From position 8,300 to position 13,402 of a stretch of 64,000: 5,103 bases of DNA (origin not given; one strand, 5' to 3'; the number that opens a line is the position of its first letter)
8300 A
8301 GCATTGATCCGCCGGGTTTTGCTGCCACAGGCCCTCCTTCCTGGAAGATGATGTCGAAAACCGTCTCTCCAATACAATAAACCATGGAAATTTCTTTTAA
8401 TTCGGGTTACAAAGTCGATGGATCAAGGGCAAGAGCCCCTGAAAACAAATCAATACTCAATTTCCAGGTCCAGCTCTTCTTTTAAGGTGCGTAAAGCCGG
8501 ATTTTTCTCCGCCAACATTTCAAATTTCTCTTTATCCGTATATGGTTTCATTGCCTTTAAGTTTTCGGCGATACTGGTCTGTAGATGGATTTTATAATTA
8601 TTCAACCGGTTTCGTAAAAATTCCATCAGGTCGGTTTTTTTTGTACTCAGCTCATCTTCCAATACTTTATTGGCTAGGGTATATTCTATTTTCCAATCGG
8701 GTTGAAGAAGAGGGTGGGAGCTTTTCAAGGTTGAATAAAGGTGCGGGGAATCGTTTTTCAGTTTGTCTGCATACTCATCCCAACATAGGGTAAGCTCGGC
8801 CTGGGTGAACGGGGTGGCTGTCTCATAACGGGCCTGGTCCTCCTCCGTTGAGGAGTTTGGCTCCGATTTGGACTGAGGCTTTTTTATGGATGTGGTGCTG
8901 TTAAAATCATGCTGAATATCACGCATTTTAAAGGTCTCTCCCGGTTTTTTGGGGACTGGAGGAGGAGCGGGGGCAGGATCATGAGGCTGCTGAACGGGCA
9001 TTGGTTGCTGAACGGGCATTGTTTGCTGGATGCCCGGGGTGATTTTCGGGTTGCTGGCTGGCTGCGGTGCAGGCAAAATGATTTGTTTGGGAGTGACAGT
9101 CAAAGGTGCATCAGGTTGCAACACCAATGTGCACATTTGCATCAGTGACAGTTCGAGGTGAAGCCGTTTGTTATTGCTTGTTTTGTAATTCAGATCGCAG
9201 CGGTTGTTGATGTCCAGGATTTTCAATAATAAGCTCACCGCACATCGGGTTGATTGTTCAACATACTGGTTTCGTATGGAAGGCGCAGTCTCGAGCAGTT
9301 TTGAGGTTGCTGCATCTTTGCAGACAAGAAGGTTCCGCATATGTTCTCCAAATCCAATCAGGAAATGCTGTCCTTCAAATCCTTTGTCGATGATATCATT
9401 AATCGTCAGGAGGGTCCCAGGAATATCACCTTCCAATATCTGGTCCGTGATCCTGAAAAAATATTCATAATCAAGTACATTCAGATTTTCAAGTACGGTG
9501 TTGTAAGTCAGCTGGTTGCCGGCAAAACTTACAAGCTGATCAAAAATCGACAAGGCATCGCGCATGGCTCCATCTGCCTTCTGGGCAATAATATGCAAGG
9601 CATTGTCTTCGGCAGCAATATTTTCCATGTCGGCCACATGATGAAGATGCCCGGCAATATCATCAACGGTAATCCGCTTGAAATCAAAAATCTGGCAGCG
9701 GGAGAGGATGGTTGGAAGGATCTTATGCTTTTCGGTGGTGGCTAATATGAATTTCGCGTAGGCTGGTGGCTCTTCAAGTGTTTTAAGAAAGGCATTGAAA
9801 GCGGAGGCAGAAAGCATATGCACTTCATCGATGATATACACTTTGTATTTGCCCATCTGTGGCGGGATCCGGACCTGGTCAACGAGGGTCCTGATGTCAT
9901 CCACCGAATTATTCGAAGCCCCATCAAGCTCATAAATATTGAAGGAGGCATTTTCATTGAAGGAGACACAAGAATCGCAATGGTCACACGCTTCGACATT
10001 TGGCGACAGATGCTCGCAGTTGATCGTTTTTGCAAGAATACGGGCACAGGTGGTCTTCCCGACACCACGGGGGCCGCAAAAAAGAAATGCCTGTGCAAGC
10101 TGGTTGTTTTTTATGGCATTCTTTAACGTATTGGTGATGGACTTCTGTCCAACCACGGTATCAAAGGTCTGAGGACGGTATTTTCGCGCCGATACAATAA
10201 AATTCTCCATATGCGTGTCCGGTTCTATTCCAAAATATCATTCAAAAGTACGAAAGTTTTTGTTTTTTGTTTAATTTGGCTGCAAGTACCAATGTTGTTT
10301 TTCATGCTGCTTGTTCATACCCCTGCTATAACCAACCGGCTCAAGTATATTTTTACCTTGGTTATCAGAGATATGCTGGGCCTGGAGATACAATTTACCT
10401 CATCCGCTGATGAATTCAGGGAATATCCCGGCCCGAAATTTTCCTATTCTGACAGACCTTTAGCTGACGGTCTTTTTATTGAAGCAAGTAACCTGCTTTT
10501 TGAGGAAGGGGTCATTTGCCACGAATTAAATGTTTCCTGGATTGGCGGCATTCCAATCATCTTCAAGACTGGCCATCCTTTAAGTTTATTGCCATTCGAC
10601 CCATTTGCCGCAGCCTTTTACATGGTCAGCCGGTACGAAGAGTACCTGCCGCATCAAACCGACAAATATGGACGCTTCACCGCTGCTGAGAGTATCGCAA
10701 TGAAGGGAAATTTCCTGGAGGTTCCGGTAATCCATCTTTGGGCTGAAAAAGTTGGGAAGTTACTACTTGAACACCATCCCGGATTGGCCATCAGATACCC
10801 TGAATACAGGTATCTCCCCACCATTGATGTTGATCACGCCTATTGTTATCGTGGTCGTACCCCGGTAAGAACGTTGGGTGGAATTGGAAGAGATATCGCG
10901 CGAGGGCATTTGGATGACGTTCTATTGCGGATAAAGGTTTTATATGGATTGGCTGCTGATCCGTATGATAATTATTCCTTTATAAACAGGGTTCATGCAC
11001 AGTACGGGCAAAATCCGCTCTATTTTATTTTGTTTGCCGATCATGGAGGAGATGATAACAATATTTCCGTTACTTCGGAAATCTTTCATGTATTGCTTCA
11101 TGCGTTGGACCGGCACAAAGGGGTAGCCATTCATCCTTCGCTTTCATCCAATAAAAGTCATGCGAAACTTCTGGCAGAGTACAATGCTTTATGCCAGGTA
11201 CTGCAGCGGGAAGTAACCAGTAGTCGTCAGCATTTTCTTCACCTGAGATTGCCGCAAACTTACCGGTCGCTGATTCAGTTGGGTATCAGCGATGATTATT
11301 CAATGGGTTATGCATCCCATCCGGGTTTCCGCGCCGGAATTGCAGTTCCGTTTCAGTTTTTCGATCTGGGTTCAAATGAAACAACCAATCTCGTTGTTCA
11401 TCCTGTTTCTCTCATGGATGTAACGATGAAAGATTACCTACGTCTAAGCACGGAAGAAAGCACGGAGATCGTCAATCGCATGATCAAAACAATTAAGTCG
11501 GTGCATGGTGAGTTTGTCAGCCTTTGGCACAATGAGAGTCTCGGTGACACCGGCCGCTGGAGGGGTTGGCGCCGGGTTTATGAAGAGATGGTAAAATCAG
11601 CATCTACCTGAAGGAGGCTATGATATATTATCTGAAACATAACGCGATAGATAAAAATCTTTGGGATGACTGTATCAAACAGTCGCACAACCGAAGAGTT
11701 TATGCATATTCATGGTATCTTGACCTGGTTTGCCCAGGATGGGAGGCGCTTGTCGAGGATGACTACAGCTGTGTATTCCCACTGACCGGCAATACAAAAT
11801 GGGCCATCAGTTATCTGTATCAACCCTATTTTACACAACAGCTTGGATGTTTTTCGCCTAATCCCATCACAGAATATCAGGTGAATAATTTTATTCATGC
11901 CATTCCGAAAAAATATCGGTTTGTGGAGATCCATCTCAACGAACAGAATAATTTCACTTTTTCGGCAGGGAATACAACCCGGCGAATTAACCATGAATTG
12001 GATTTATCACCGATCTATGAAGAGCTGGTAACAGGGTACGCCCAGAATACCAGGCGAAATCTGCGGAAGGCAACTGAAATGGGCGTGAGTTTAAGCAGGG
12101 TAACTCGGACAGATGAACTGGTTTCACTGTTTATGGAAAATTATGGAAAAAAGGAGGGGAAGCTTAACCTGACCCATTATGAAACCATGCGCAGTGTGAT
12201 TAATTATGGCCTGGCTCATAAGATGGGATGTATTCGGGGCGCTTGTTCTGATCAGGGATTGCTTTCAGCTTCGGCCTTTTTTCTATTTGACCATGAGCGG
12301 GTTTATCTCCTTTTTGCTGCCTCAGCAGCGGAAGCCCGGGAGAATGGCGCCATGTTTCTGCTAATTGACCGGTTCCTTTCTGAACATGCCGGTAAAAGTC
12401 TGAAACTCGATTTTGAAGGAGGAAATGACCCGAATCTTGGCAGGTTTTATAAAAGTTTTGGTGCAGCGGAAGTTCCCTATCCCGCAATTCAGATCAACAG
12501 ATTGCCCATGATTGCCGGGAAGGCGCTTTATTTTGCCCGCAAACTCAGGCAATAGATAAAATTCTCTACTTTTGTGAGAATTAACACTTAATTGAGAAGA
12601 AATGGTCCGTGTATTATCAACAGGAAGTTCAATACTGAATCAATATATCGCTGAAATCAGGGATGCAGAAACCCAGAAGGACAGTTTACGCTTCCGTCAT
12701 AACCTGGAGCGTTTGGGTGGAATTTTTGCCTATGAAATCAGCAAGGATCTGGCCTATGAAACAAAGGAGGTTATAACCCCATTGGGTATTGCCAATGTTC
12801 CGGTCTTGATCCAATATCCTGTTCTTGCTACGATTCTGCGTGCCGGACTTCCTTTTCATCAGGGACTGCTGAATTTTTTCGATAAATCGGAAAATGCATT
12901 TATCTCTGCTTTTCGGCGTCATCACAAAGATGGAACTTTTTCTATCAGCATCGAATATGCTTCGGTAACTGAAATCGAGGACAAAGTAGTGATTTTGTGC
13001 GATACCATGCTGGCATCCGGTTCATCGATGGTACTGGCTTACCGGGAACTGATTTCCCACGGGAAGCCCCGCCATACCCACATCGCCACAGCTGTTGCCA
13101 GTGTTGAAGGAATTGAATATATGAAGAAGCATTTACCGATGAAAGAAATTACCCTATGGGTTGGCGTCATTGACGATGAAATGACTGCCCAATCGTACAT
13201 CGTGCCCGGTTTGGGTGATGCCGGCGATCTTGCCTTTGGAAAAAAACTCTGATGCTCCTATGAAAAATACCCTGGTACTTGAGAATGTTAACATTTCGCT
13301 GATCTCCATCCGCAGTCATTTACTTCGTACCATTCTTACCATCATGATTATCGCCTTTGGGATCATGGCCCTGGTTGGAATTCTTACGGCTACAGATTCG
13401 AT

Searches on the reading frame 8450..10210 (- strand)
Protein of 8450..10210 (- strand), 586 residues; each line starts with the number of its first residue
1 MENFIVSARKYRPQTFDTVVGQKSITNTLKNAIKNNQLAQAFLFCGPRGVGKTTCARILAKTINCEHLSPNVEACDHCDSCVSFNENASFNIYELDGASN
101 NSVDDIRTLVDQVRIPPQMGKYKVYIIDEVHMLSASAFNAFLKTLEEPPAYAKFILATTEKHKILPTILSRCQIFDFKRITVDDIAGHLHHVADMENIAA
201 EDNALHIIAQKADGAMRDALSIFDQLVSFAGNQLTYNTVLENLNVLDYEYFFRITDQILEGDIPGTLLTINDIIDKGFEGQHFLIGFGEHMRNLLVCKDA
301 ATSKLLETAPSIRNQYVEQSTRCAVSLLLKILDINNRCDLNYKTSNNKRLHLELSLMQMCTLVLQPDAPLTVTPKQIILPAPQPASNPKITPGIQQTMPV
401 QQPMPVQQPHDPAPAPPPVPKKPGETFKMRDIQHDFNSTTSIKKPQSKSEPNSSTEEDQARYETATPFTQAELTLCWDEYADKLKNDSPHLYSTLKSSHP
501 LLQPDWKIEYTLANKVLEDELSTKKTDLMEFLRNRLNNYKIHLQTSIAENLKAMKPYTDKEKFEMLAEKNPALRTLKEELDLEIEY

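Call 23: search_protein_families(library=pfam, proteins=[window:8450-10210:-], max_evalue=0.001)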
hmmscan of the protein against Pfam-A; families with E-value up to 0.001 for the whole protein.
window:8450-10210:- (586 aa): 11 families
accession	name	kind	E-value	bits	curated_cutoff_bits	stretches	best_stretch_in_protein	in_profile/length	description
PF13177.12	DNA_pol3_delta2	-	2.6e-45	154.7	27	1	22-180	2-160/161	DNA polymerase III, delta subunit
PF22608.2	DNAX_ATPase_lid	-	3.8e-15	55.8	27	1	185-231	2-48/49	DNA polymerase III clamp loader subunit, ATPase lid domain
PF00004.35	AAA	-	1.8e-11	45.1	21.2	1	43-174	2-125/131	ATPase family associated with various cellular activities (AAA)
PF12169.13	DNA_pol3_gamma3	-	6.5e-09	36.1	24.4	1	236-366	3-134/143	DNA polymerase III subunits gamma and tau domain III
PF05496.18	RuvB_N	-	1.3e-08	35.2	27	1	12-66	2-60/159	Holliday junction DNA helicase RuvB P-loop domain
PF13401.12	AAA_22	-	1.2e-06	29.3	27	1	39-158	5-122/130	AAA domain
PF03215.21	Rad17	-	1.6e-05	25.3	23.8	1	9-64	11-70/186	Rad17 P-loop domain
PF07728.20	AAA_5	-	6e-05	23.5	22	0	42-147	2-92/139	AAA domain (dynein-related subfamily)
PF13173.12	AAA_14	-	0.0002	21.8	27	1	41-164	4-103/129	AAA domain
PF21960.2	RCF1-5-like_lid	-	0.00056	20.3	27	0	189-220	3-35/43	RCF1/5-like, AAA+ ATPase lid domain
PF13604.12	AAA_30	-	0.00087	19.5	27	0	41-147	20-114/191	AAA domain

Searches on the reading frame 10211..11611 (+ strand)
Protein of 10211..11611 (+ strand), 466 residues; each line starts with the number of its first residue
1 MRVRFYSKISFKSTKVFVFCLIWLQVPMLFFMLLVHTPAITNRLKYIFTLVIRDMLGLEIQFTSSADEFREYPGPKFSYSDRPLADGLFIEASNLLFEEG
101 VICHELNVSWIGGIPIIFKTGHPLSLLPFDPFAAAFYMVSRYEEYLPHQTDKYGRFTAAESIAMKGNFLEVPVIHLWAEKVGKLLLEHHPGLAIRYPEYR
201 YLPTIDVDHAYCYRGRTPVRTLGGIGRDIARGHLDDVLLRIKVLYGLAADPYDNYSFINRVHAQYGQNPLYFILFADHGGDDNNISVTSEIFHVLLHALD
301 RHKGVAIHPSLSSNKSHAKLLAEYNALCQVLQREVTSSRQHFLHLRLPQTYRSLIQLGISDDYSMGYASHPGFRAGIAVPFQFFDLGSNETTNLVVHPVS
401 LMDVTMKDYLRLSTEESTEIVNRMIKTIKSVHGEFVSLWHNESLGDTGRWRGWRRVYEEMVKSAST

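Call 23: search_protein_families(library=pfam, proteins=[window:10211-11611:+], max_evalue=0.001)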
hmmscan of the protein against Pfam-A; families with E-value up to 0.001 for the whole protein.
window:10211-11611:+ (466 aa): 1 family
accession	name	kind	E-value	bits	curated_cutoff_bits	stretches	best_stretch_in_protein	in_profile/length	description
PF23019.1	DUF7033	-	3.6e-31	107.9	27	1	127-214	1-88/90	Family of unknown function (DUF7033)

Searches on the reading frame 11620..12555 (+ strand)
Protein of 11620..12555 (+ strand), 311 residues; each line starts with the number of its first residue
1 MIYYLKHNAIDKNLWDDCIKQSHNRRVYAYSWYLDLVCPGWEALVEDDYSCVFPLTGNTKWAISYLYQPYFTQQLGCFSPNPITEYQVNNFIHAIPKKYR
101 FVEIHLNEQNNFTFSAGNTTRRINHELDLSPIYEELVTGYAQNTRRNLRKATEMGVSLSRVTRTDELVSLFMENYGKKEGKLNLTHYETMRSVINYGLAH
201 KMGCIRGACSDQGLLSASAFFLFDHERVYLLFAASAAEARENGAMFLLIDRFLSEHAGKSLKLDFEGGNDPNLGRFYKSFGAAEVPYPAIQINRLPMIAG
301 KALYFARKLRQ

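Call 23: search_protein_families(library=pfam, proteins=[window:11620-12555:+], max_evalue=0.001)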
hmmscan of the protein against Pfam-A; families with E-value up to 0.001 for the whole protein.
window:11620-12555:+ (311 aa): 1 family
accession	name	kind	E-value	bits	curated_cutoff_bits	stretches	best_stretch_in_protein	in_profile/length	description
PF02388.22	FemAB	-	3.1e-05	23.4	24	1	118-173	147-201/406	FemAB family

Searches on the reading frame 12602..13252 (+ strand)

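Call 23: search_protein_families(library=pfam, proteins=[window:12602-13252:+], max_evalue=0.001)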
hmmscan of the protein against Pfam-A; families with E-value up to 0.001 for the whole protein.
window:12602-13252:+ (216 aa): 3 families
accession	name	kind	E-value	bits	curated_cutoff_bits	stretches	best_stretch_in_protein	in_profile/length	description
PF14681.12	UPRTase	-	9.7e-34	117.1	27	1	11-213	6-205/206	Uracil phosphoribosyltransferase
PF00156.33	Pribosyltran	-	6.2e-10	39.1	26.3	1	73-169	31-128/158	Phosphoribosyl transferase domain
PF24390.1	PRTase-CE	-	2.6e-05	24.7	27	1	94-193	74-174/253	PRTase-CE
